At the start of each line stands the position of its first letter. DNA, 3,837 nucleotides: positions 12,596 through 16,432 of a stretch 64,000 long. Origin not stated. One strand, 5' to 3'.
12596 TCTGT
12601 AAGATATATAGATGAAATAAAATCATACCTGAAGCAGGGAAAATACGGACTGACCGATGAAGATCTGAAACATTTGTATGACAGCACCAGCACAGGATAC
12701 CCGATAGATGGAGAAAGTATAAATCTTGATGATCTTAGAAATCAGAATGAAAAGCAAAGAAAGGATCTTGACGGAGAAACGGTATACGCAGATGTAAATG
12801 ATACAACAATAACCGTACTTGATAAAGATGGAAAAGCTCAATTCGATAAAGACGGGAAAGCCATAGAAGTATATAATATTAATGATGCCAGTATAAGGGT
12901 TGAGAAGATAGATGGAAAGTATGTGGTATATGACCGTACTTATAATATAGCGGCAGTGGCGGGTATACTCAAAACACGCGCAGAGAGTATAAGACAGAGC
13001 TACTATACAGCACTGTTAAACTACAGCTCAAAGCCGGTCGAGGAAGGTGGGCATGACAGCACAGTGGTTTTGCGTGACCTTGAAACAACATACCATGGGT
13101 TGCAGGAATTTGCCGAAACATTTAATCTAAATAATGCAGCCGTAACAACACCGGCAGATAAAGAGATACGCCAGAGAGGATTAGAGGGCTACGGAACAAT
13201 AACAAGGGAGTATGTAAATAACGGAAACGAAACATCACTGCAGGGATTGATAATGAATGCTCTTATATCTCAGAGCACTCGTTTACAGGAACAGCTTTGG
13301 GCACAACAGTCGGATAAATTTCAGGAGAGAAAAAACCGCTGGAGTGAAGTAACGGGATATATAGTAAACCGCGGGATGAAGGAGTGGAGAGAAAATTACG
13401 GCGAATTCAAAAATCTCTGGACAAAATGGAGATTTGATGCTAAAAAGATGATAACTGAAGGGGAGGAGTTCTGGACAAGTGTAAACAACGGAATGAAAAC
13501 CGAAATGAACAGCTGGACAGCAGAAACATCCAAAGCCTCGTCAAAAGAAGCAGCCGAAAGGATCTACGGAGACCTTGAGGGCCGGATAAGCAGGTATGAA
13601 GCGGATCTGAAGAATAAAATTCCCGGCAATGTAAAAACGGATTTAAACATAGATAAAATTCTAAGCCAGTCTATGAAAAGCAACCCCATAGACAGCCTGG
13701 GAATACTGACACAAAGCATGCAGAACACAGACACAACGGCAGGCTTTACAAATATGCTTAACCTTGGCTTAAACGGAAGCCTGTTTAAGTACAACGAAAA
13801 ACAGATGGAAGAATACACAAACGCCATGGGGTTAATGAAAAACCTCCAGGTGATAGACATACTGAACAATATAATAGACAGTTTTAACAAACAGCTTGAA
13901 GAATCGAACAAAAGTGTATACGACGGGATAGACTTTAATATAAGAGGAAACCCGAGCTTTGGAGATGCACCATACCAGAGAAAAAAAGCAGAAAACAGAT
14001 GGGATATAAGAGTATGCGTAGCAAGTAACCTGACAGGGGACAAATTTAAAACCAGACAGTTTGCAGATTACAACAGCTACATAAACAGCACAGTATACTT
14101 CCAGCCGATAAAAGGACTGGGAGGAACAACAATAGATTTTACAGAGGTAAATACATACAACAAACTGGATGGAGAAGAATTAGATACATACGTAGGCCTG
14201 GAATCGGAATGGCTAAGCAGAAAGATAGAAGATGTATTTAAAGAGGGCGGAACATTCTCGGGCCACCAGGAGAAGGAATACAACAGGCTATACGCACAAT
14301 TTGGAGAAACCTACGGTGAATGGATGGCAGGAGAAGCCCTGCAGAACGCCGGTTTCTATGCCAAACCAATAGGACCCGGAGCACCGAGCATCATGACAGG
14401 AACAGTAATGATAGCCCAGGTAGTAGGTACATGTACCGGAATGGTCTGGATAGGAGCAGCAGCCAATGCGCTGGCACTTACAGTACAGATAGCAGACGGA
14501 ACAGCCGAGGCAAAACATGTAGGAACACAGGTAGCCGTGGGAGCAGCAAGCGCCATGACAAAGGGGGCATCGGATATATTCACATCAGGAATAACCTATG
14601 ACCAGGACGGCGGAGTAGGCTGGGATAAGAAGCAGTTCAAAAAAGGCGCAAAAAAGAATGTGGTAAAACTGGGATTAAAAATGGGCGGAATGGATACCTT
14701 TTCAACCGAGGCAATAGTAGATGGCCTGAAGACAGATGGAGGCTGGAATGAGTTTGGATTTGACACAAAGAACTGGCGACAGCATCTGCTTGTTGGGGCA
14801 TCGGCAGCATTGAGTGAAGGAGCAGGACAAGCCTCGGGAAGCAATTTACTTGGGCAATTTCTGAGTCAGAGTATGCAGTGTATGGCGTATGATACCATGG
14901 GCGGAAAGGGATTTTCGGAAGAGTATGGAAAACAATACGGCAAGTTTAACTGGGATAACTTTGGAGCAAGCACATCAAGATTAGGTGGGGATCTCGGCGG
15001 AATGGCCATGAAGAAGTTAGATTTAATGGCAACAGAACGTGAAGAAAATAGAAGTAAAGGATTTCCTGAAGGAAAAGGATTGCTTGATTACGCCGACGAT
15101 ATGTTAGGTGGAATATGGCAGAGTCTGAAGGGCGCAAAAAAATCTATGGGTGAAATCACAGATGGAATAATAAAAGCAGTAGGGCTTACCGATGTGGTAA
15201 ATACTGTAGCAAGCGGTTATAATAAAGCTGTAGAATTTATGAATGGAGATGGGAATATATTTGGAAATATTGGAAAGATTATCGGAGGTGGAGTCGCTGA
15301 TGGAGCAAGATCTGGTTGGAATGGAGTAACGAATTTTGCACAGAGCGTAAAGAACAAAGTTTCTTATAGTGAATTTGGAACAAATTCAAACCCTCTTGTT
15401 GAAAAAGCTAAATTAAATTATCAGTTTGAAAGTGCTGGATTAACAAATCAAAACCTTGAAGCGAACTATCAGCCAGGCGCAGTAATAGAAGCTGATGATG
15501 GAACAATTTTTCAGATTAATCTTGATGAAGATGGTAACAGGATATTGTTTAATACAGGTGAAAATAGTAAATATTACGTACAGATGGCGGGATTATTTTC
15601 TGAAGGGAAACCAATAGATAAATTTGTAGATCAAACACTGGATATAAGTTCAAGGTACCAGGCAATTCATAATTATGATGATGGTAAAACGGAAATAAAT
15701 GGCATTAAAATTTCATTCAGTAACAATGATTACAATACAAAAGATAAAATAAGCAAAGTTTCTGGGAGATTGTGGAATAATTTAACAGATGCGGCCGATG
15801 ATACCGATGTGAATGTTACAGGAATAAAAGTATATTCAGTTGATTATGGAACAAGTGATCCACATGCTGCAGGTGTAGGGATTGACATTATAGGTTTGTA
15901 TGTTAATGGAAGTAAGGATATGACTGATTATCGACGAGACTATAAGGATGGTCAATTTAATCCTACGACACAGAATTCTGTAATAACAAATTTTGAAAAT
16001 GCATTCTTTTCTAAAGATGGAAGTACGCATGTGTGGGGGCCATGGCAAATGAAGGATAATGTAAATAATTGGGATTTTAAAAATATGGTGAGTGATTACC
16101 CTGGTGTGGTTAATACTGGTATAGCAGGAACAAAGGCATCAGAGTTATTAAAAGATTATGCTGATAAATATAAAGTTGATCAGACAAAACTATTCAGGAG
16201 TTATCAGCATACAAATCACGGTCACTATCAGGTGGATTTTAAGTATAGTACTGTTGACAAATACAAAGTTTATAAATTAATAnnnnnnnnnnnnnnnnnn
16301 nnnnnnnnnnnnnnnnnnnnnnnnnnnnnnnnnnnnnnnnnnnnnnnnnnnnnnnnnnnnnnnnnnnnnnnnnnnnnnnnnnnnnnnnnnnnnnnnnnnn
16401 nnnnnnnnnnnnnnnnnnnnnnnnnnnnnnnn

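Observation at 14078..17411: A 39-nt internal piece of the giant gene reappears downstream of the immunity gene and brackets a 3.3-kb toxin-immunity cassette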

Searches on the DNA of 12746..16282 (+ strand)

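Call 40: search_rna_families(source=L001, start=9100, end=10100, threshold=evalue, max_evalue=1, show_alignments=2)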
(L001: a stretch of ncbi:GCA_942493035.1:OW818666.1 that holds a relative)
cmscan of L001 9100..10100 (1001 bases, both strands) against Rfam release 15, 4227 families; matches with E-value up to 1: 1.
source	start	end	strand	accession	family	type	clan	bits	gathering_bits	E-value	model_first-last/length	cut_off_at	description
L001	9783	9922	+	RF01705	Flavo-1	Gene; sRNA;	-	32.9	42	6.6e-05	1-76/76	no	Flavo-1 RNA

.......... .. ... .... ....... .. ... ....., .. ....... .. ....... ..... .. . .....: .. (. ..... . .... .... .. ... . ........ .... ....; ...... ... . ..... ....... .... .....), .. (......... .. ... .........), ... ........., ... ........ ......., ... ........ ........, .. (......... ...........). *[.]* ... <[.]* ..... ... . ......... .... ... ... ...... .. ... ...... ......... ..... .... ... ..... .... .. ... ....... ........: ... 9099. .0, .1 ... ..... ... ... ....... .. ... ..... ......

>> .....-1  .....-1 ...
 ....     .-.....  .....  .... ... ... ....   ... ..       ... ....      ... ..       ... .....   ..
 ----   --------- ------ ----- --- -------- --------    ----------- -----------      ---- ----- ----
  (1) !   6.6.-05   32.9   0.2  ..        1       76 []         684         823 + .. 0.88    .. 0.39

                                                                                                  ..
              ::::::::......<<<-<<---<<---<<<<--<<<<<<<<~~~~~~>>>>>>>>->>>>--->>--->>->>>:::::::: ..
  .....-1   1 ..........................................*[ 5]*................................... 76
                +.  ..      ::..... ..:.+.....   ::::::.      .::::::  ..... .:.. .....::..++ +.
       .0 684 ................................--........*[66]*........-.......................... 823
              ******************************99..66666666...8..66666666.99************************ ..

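Call 46: search_rna_families(sources=[L022, L025, L026, L028, L024, L015], threshold=evalue, max_evalue=1)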
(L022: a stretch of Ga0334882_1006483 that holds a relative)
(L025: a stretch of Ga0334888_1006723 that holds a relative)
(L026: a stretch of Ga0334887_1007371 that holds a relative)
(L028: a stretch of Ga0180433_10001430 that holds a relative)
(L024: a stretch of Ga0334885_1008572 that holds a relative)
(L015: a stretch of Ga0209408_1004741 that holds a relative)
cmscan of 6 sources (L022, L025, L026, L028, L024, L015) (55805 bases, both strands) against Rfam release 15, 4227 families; matches with E-value up to 1: 3.
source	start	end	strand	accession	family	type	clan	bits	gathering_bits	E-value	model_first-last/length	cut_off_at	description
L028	51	122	-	RF00005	tRNA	Gene; tRNA;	CL00001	71.8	29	9e-14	1-71/71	no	tRNA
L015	5981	6095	-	RF03102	RAGATH-33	Gene; sRNA;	-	24.2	120.4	0.91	1-113/113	no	RAGATH-33 RNA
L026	7728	7825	+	RF01715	Pedo-repair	Cis-reg;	-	23.6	150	0.39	1-211/211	no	Pedo-repair RNA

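Call 82: search_rna_families(sources=[L034, L031], threshold=evalue, max_evalue=1)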
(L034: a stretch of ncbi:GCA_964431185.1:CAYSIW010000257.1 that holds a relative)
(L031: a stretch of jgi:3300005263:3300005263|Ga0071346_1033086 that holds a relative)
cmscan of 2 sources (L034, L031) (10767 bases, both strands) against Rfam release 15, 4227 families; matches with E-value up to 1: 6.
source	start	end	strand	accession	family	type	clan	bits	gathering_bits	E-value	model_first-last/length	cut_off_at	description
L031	1978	2093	+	RF01705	Flavo-1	Gene; sRNA;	-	37.4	42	4.1e-05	1-76/76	no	Flavo-1 RNA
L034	323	394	-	RF02059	STnc50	Gene; sRNA;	-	35.1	55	0.0053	1-84/84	no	Salmonella enterica sRNA STnc40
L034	310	377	-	RF02621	BSnc120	Gene; sRNA;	-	23.3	114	0.14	1-88/88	no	Brucella sRNA 120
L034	329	395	-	RF00512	Leu_leader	Cis-reg; leader;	-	23.1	50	0.36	1-148/148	no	Leucine operon leader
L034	271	358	+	RF00512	Leu_leader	Cis-reg; leader;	-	22.9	50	0.41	1-148/148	no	Leucine operon leader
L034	3792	3829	+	RF03904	MIR7991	Gene; miRNA;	-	22.7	58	0.57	1-47/47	no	MIR7991 microRNA precursor family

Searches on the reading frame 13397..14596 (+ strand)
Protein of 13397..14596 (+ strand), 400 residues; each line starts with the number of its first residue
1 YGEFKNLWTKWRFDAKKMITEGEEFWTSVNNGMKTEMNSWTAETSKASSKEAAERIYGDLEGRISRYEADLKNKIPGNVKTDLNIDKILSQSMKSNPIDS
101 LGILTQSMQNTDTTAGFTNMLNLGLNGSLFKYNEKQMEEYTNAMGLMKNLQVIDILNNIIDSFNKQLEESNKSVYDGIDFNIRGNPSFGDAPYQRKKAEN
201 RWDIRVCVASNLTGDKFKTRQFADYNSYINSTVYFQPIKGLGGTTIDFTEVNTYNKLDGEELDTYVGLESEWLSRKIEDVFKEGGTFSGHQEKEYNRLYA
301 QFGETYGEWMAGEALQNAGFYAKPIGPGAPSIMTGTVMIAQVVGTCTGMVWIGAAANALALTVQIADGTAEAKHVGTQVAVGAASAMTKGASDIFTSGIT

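Call 18: find_related_loci(query=window:13397-14596:+, collection=genome_contigs, flank=10000)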
Query window:13397-14596:+ (400 aa) in genome_contigs; peptide patterns used: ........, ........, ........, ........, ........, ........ (x = any residue, [..] = any of these).
40 stretches matched a pattern, but none encodes a relative of the query by tblastn (E <= 1e-3).
